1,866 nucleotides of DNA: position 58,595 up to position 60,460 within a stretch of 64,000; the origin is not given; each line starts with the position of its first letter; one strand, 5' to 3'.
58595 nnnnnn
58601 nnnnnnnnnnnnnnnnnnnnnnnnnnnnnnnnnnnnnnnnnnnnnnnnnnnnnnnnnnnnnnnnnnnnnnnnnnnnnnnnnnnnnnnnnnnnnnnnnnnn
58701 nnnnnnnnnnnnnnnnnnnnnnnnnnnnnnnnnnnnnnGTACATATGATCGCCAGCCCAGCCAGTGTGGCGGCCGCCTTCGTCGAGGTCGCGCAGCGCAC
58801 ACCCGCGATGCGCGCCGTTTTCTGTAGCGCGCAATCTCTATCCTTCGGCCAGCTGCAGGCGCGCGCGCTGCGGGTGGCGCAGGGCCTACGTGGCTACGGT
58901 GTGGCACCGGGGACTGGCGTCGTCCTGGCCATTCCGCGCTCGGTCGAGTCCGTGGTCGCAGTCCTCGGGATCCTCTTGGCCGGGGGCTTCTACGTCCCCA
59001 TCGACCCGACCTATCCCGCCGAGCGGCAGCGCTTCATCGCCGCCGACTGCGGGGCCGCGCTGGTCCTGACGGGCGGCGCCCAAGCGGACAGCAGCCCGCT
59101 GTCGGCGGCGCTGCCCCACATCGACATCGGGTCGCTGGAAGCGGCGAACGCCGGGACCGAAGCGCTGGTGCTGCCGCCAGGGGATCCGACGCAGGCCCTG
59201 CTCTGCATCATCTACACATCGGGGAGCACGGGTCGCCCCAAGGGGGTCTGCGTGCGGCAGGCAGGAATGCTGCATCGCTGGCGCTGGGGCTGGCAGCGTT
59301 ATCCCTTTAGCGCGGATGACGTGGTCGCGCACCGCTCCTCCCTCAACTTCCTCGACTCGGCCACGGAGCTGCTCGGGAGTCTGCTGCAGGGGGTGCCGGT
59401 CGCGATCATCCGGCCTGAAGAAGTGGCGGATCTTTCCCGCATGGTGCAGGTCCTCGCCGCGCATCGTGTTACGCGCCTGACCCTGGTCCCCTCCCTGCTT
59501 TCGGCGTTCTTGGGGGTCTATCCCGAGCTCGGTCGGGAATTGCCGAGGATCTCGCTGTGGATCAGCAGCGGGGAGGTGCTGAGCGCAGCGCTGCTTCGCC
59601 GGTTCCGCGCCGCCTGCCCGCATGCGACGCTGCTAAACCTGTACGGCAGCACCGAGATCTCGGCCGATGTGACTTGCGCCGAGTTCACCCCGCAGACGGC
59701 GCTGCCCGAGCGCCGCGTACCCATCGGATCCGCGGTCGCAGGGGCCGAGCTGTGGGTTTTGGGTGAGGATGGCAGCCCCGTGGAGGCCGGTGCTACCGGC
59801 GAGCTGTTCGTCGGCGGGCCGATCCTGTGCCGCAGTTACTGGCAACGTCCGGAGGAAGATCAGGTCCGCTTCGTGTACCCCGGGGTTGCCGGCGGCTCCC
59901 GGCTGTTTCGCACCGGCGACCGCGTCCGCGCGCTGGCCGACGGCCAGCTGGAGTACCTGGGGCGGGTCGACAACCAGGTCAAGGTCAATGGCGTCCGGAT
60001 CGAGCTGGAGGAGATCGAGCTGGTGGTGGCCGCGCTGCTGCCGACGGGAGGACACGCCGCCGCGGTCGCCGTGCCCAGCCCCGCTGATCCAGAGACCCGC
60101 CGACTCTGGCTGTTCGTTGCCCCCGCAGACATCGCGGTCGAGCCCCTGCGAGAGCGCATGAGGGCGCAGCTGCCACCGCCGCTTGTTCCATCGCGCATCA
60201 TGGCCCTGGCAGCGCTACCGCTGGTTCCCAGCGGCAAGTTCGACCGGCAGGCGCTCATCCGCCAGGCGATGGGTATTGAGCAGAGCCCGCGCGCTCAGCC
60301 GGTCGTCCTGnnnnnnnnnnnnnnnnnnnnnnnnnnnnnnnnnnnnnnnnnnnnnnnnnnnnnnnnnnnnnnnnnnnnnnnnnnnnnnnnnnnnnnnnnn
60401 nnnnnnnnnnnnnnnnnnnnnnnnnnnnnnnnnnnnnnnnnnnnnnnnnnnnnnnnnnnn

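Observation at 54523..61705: Compact unusual cassette: PhyH-type oxygenase plus two tandem units of [adenylation-PCP-GNAT-like protein + small SET-domain protein]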

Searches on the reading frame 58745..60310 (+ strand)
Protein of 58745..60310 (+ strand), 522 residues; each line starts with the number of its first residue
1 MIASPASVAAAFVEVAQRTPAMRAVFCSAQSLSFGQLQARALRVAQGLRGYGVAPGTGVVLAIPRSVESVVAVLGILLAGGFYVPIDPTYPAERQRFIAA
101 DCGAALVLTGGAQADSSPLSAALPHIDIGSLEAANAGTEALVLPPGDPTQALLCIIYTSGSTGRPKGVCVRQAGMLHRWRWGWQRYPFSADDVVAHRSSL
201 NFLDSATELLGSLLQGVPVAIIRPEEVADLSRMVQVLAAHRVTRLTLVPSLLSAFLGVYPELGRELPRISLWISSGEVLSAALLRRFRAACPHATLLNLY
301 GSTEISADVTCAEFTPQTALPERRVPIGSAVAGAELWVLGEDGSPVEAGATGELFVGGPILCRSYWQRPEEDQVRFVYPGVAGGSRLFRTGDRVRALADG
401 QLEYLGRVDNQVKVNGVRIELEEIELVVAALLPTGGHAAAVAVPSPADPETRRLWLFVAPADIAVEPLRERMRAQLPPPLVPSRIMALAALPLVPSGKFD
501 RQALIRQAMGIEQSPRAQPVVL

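Call 42: search_solved_structures(query=window:58745-60310:+, max_evalue=1e-40, show_alignments=2)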
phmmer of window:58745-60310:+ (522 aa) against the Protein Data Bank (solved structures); distinct sequences matched with E-value up to 1e-40: 53.
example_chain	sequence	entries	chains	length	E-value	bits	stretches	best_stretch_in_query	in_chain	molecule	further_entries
6mfz_A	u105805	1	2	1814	2.1e-131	442.4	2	14-506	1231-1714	Linear gramicidin synthase subunit A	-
9be3_A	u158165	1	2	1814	2.1e-131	442.3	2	14-506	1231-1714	Linear gramicidin synthase subunit A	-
9be4_A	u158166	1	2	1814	2.1e-131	442.3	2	14-506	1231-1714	Linear gramicidin synthase subunit A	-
9meh_A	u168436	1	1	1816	2.1e-131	442.3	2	14-506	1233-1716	Linear gramicidin synthase subunit A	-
6mfy_A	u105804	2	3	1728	2.2e-131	442.3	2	14-505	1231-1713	Linear gramicidin synthase subunit A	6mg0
8xjz_C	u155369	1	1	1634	1e-108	367.5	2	22-509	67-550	Peptide synthetase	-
6p1j_A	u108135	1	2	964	4.4e-78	266.5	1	10-504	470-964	Txo2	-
6ea3_B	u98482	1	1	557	2.2e-72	247.7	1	10-504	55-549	adenylation domain of Fuscachelin synthetase component H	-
6oyf_A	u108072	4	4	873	4.8e-66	226.7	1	10-416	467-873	Txo1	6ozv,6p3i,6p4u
5ja1_A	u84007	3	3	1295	6.5e-66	226.3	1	7-510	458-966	Enterobactin synthase component F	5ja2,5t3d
5u89_A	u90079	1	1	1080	1.3e-65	225.3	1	11-505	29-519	Amino acid adenylation domain protein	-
9bfd_A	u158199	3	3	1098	2.1e-64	221.3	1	6-516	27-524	Tyrocidine synthase 1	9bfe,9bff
4d4g_A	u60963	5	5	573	4.9e-64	220.1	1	10-504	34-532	APNAA1 | APNA A1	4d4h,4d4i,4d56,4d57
1amu_A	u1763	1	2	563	4.3e-62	213.7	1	11-504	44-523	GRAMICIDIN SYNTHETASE 1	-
5es6_A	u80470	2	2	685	1.1e-60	209.1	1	12-504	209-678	Linear gramicidin synthase subunit A | Linear gramicidin synthetase subunit A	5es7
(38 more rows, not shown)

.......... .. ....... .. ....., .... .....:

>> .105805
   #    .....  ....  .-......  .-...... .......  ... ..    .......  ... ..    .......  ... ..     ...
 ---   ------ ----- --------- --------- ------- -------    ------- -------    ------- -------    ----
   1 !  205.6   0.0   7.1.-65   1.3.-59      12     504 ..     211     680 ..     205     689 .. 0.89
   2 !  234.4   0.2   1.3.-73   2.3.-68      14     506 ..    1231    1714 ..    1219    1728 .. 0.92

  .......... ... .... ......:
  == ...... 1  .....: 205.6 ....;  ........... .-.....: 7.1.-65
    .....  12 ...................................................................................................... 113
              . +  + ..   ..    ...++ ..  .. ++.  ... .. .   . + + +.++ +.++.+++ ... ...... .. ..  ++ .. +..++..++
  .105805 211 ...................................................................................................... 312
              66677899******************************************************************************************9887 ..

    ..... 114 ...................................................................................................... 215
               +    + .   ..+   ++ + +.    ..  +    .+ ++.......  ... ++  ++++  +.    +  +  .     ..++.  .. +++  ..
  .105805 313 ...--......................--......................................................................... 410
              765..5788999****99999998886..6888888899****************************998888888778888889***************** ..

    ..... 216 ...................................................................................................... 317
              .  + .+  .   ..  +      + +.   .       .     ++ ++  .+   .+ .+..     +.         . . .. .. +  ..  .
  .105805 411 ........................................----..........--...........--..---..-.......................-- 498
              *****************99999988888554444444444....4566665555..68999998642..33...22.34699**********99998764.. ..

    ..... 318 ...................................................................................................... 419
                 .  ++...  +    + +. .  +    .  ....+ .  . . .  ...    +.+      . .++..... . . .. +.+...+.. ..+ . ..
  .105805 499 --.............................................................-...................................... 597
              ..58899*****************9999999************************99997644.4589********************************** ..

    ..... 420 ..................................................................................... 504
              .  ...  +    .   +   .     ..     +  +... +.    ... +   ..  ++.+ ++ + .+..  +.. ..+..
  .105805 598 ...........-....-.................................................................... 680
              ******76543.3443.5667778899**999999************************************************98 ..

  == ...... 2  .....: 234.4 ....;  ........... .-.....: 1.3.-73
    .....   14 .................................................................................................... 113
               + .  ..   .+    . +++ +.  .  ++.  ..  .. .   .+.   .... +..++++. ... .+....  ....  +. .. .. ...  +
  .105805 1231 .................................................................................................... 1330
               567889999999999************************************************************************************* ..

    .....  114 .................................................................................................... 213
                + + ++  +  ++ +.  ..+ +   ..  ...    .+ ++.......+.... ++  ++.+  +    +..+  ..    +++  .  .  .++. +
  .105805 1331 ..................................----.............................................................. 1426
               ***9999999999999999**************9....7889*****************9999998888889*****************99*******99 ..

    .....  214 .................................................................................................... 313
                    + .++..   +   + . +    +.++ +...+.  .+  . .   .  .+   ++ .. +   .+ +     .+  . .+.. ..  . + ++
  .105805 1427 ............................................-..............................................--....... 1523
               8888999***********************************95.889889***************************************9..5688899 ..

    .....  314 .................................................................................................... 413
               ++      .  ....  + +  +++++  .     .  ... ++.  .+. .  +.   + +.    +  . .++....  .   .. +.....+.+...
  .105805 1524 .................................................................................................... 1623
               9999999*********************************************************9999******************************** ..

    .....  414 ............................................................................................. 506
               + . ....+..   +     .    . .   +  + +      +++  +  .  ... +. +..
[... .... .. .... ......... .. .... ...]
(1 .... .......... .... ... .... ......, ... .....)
